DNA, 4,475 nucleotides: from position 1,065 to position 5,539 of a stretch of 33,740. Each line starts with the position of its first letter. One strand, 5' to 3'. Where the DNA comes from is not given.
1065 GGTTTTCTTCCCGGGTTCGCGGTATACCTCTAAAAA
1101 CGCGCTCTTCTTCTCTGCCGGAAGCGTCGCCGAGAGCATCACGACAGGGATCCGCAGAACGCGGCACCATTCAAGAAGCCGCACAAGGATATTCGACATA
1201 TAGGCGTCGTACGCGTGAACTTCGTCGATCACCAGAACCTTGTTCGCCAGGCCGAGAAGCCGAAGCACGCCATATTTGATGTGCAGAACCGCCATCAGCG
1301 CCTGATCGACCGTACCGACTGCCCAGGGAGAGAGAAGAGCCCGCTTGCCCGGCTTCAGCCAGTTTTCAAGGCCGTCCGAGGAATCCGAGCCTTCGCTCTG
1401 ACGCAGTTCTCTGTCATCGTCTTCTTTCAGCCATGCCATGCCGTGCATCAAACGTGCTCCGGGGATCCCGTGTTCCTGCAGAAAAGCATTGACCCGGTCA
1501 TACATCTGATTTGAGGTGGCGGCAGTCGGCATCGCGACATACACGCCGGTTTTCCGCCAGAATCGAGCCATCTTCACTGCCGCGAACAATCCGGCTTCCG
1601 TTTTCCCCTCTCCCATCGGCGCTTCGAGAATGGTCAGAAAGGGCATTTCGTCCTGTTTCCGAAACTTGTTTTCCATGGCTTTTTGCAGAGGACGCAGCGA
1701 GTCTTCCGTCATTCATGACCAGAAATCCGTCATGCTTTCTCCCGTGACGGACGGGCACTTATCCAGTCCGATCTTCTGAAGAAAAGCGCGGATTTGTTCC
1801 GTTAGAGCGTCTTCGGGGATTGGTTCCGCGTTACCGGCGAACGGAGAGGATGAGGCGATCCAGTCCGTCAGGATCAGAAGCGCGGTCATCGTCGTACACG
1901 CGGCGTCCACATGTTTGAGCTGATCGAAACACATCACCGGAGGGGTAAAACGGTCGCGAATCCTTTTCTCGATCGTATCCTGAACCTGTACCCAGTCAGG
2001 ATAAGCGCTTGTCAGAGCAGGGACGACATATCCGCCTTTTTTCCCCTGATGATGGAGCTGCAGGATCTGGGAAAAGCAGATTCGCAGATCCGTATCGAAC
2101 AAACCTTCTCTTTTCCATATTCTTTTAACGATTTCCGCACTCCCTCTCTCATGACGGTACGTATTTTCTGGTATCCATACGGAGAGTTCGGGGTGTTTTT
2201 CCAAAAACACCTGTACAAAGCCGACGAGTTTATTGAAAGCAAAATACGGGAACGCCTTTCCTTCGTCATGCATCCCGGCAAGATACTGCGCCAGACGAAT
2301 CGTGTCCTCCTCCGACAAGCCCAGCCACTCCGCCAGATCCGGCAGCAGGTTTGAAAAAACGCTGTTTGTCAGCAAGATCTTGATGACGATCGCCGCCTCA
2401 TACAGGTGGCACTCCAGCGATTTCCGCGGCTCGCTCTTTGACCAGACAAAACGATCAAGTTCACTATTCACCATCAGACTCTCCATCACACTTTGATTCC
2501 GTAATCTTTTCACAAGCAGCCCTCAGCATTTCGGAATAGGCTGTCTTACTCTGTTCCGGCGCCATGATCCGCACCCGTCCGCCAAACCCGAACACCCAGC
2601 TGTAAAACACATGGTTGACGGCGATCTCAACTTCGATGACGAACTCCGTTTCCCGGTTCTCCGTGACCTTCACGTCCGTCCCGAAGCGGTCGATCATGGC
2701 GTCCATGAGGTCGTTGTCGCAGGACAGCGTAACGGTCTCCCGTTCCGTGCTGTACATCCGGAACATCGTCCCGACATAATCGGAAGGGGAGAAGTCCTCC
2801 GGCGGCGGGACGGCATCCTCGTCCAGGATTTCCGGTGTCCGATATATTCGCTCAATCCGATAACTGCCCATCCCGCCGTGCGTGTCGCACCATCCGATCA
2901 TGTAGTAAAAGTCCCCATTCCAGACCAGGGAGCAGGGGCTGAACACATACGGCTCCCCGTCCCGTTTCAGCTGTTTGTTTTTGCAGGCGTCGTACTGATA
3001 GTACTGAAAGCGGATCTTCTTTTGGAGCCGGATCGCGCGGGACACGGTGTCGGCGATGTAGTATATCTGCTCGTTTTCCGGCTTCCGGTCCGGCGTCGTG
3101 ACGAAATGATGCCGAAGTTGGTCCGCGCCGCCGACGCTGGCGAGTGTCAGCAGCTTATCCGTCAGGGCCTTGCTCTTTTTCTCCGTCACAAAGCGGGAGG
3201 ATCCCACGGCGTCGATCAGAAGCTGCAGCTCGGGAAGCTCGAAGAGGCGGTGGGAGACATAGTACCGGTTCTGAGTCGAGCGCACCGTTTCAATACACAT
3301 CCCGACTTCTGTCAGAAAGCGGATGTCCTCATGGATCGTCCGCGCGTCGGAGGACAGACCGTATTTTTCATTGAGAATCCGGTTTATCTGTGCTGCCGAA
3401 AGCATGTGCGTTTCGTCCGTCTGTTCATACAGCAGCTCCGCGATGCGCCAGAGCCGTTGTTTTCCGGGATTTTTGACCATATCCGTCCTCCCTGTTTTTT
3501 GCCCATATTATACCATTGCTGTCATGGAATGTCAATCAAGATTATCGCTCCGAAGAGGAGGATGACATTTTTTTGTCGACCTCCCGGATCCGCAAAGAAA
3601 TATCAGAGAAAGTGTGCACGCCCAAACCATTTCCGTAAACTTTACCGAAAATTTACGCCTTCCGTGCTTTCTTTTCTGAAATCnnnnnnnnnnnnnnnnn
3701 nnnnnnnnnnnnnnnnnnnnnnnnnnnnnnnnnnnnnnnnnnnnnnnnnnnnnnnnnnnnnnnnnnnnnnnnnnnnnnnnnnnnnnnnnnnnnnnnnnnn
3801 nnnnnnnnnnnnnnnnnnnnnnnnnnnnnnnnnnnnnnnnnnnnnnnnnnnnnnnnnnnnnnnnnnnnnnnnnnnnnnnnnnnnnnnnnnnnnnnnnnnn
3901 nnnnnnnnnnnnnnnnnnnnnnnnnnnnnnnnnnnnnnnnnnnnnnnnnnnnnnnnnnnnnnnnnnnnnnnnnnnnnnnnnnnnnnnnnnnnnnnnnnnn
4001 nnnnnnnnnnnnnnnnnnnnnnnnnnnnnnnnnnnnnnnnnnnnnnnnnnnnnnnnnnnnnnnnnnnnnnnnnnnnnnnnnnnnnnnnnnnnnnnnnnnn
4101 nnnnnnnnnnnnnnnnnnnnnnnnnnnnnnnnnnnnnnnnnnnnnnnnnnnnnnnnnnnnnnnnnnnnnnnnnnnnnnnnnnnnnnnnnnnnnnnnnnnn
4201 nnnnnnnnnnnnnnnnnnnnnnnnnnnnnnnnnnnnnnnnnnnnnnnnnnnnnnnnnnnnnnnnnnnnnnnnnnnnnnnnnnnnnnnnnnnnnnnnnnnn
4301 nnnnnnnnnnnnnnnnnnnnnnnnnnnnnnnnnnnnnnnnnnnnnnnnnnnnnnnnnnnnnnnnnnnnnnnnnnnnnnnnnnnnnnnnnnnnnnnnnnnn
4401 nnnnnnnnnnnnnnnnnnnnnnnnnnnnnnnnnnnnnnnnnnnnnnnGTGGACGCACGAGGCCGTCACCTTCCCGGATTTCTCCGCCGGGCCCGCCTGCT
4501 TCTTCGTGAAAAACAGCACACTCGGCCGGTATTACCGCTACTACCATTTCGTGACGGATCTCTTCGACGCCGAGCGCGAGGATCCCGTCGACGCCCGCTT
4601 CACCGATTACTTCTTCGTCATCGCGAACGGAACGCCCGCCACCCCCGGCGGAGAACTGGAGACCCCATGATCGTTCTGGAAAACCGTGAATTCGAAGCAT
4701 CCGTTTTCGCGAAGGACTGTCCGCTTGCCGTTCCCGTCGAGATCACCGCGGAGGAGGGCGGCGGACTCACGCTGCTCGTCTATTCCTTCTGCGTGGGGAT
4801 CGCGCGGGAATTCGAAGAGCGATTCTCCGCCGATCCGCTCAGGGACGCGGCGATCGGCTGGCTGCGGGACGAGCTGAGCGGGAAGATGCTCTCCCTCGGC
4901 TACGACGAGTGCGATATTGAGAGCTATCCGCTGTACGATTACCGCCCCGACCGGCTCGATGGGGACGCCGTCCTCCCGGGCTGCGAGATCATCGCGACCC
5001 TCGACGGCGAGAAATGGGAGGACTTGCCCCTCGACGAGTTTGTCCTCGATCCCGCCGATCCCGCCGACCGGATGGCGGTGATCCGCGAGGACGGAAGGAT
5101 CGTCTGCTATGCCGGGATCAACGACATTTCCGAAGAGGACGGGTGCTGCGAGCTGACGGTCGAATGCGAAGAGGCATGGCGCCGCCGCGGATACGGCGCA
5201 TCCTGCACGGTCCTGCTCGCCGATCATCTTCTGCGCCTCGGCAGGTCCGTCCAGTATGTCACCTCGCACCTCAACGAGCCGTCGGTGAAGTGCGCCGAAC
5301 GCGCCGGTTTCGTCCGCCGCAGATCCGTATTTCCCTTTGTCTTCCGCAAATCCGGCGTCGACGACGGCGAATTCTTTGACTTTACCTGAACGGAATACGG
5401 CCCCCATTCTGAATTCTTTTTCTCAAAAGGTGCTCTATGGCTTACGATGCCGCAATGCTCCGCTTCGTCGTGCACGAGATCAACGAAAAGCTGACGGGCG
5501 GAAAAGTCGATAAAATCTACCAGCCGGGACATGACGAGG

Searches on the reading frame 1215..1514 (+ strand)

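Call 83: search_protein_families(library=pfam, proteins=[window:1215-1514:+], max_evalue=0.001)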
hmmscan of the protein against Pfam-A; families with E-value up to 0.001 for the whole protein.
window:1215-1514:+ (99 aa): 1 family
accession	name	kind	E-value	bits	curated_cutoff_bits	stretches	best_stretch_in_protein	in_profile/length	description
PF23555.2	zf-RING_Vps41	-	0.00047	20.2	30.3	1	63-89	16-42/52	Vps41 C-terminal RING finger domain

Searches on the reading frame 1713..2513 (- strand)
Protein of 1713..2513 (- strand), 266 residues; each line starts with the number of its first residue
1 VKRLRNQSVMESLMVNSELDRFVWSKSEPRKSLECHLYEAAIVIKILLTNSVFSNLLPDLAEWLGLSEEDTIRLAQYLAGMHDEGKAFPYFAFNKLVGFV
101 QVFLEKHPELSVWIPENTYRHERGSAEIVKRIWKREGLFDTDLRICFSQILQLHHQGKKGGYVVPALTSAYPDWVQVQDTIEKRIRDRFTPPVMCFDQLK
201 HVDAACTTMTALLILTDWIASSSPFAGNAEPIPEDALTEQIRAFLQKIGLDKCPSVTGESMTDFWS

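Call 83: search_protein_families(library=pfam, proteins=[window:1713-2513:-], max_evalue=0.001)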
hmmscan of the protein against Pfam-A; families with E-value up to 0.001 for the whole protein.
window:1713-2513:- (266 aa): 1 family
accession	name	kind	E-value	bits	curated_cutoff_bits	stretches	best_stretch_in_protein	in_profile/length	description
PF18019.7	Cas3_HD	-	1.9e-19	70.9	23.1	1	24-223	1-204/207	Cas3, HD domain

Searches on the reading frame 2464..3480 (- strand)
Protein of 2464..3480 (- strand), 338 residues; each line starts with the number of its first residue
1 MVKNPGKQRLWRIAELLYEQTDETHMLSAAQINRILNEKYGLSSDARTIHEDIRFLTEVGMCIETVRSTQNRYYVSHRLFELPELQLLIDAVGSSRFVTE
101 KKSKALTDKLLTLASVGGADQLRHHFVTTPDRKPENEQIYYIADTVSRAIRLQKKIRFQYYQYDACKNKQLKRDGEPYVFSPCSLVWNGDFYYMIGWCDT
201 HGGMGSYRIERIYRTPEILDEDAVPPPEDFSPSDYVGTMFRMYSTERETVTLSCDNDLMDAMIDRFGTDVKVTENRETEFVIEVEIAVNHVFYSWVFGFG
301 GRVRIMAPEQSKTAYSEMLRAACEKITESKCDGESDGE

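Call 83: search_protein_families(library=pfam, proteins=[window:2464-3480:-], max_evalue=0.001)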
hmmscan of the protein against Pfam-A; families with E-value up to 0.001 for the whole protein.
window:2464-3480:- (338 aa): 2 families
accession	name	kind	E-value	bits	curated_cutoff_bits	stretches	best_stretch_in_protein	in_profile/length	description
PF13280.12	WYL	-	2.9e-10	40.4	21.8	1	144-212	4-65/70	WYL domain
PF25583.1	WCX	-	2.4e-07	31.4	23.9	1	247-322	2-75/76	WCX domain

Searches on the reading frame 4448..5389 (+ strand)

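Call 83: search_protein_families(library=pfam, proteins=[window:4448-5389:+], max_evalue=0.001)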
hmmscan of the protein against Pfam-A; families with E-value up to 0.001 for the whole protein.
window:4448-5389:+ (313 aa): 2 families
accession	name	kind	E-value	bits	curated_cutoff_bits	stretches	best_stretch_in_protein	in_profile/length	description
PF00583.31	Acetyltransf_1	-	4.3e-07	30.7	20.7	1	187-288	13-116/116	Acetyltransferase (GNAT) family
PF13302.13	Acetyltransf_3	-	5.7e-05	24.3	25.4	1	209-289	56-138/138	Acetyltransferase (GNAT) domain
